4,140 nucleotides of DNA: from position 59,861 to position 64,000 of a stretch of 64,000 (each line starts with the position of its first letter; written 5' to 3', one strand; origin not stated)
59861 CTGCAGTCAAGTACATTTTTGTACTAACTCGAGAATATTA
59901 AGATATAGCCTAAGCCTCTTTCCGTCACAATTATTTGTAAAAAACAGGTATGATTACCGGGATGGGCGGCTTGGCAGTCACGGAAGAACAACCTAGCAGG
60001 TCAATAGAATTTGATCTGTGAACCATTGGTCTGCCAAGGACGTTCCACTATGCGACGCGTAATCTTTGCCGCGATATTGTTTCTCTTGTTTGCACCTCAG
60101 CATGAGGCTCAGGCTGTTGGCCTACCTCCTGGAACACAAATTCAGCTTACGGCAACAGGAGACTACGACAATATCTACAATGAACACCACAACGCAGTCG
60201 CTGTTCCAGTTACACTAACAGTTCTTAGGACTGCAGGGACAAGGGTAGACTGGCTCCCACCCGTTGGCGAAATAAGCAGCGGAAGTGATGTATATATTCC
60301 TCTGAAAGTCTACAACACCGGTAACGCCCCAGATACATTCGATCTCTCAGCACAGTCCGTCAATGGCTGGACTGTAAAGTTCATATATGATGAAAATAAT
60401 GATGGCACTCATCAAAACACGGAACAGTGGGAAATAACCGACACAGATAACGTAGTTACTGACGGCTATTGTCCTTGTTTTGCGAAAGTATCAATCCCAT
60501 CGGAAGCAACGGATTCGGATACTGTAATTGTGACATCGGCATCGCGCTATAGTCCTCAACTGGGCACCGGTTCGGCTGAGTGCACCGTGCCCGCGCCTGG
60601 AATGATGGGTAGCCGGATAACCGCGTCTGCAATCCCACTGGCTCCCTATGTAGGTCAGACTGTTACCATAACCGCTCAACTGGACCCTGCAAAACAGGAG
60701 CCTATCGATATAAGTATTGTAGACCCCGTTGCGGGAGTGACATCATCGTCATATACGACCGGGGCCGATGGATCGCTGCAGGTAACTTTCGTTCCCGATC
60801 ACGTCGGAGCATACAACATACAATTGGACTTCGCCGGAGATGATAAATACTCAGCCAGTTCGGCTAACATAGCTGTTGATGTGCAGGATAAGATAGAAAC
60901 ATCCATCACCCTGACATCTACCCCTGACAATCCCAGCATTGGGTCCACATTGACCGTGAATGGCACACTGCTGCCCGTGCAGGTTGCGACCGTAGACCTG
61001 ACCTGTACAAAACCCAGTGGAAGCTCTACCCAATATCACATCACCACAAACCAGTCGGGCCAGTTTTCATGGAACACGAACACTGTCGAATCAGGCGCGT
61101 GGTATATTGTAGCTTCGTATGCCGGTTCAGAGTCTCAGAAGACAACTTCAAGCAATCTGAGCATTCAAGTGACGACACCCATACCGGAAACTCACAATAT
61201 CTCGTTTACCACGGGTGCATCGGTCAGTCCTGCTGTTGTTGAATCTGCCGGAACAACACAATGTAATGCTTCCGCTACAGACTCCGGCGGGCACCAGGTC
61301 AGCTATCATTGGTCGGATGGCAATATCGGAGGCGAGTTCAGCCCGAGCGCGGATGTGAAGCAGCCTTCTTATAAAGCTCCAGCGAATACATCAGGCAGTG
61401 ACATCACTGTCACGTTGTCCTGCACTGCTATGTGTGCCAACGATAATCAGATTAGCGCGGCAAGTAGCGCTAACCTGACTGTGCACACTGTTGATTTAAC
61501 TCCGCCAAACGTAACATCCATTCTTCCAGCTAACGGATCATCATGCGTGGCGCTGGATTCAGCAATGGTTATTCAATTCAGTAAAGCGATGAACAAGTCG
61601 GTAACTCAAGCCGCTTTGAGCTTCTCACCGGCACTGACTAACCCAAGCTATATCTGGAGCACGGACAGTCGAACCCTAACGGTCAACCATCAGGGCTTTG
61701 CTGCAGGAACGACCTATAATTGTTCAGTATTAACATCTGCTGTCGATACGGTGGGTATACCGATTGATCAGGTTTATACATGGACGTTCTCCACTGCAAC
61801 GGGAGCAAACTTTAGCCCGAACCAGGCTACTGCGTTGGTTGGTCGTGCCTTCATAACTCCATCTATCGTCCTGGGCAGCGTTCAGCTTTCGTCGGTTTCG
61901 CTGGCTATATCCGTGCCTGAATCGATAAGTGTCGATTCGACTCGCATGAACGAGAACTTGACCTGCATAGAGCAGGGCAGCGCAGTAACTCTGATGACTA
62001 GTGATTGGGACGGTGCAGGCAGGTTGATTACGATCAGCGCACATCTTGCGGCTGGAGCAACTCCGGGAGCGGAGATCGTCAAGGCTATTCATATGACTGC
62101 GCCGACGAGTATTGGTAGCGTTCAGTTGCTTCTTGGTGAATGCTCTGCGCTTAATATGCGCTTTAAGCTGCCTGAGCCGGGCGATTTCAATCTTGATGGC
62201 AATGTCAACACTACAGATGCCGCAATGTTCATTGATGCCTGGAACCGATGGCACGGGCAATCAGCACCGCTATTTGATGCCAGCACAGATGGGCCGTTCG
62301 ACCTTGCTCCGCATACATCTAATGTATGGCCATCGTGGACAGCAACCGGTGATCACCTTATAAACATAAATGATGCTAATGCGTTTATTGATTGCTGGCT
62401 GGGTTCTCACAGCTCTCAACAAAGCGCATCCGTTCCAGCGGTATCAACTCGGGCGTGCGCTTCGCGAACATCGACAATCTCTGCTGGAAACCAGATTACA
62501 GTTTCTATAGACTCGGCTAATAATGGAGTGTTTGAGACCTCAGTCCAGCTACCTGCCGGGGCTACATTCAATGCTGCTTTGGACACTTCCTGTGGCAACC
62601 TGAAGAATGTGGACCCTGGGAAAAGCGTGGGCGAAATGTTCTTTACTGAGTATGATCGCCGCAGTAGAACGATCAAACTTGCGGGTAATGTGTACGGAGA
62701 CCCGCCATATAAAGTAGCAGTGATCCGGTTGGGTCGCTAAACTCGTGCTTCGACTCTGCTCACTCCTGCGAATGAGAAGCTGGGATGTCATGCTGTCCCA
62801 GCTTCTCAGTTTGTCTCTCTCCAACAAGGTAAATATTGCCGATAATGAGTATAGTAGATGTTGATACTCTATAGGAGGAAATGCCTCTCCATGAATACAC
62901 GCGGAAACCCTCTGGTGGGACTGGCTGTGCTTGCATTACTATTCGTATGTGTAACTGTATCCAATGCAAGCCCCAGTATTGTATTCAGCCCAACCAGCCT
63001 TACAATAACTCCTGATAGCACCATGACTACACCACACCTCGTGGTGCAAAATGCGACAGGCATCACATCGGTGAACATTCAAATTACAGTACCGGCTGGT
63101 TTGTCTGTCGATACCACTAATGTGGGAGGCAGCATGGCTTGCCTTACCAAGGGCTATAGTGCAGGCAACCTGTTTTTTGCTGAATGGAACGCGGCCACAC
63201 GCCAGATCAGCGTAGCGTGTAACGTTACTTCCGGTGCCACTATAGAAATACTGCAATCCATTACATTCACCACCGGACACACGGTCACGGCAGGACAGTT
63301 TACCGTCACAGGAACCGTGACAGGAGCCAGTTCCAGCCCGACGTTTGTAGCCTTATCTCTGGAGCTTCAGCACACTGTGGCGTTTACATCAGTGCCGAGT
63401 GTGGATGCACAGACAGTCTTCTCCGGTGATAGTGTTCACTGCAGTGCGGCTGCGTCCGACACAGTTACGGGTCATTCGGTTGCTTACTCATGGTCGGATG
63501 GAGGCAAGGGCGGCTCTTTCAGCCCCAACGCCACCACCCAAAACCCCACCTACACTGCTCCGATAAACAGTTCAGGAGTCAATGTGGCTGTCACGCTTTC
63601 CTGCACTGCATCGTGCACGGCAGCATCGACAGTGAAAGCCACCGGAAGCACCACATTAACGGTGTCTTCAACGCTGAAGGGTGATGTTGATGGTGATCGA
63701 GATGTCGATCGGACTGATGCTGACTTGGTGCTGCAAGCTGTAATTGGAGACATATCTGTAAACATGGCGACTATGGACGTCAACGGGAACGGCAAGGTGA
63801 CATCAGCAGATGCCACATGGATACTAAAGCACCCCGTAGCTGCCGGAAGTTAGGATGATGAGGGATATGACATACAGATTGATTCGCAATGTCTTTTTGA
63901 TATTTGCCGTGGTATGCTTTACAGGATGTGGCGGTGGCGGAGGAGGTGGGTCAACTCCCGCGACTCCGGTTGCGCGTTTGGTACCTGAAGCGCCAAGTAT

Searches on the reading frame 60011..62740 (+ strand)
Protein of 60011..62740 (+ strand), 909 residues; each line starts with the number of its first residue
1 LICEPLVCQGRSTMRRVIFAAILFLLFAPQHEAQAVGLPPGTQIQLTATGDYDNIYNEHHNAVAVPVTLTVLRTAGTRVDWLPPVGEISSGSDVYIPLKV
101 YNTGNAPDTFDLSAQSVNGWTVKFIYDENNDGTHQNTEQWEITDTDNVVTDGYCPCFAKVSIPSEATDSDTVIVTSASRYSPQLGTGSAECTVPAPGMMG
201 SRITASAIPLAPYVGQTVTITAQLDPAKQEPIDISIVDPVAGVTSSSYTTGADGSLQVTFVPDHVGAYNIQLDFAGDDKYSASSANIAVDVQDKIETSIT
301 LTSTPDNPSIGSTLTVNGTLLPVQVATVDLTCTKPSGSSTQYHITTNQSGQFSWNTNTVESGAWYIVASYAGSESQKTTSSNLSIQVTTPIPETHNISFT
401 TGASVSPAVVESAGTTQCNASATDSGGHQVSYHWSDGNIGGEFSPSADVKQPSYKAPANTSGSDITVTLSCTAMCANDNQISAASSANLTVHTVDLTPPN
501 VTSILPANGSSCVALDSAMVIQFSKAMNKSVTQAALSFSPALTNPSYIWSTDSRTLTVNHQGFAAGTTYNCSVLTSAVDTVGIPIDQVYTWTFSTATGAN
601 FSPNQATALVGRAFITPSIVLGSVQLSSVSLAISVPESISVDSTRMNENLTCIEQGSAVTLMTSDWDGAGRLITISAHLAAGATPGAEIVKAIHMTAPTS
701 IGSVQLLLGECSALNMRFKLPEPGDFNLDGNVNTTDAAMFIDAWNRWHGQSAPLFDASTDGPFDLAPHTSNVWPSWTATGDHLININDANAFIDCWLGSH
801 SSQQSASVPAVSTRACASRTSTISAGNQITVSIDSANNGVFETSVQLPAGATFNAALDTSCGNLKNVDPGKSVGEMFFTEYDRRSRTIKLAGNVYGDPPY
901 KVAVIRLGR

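Call 6: search_protein_families(library=pfam, proteins=[window:60011-62740:+], max_evalue=0.01)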
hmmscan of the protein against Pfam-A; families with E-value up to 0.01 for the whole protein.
window:60011-62740:+ (909 aa): 4 families
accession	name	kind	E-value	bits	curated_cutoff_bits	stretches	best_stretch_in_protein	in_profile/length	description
PF13205.12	Big_5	-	6.7e-14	52.9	23.6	1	496-595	2-105/105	Bacterial Ig-like domain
PF16640.11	Big_3_5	-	4e-08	34.2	35.5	1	210-291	6-87/88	Bacterial Ig-like domain (group 3)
PF00630.25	Filamin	-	8.1e-05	23.8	26.9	0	213-277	18-85/93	Filamin/ABP280 repeat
PF00404.24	Dockerin_1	-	9.2e-05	23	22.9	1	723-760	1-41/57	Dockerin type I domain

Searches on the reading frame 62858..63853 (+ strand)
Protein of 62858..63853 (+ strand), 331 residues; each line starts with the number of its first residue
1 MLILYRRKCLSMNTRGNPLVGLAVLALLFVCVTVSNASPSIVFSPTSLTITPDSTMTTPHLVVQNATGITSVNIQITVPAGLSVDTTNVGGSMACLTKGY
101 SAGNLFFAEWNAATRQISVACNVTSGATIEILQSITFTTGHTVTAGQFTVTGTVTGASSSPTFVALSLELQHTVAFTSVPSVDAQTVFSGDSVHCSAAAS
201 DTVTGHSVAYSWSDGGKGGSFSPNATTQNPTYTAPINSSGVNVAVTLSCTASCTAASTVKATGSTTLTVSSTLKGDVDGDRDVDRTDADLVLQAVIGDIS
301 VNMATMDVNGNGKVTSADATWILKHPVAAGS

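Call 21: search_protein_families(library=pfam, proteins=[window:62858-63853:+], max_evalue=0.001)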
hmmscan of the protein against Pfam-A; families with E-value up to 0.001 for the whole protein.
window:62858-63853:+ (331 aa): 1 family
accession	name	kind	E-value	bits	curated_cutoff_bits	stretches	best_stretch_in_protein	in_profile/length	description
PF00404.24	Dockerin_1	-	7.3e-08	32.9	22.9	1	274-322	1-52/57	Dockerin type I domain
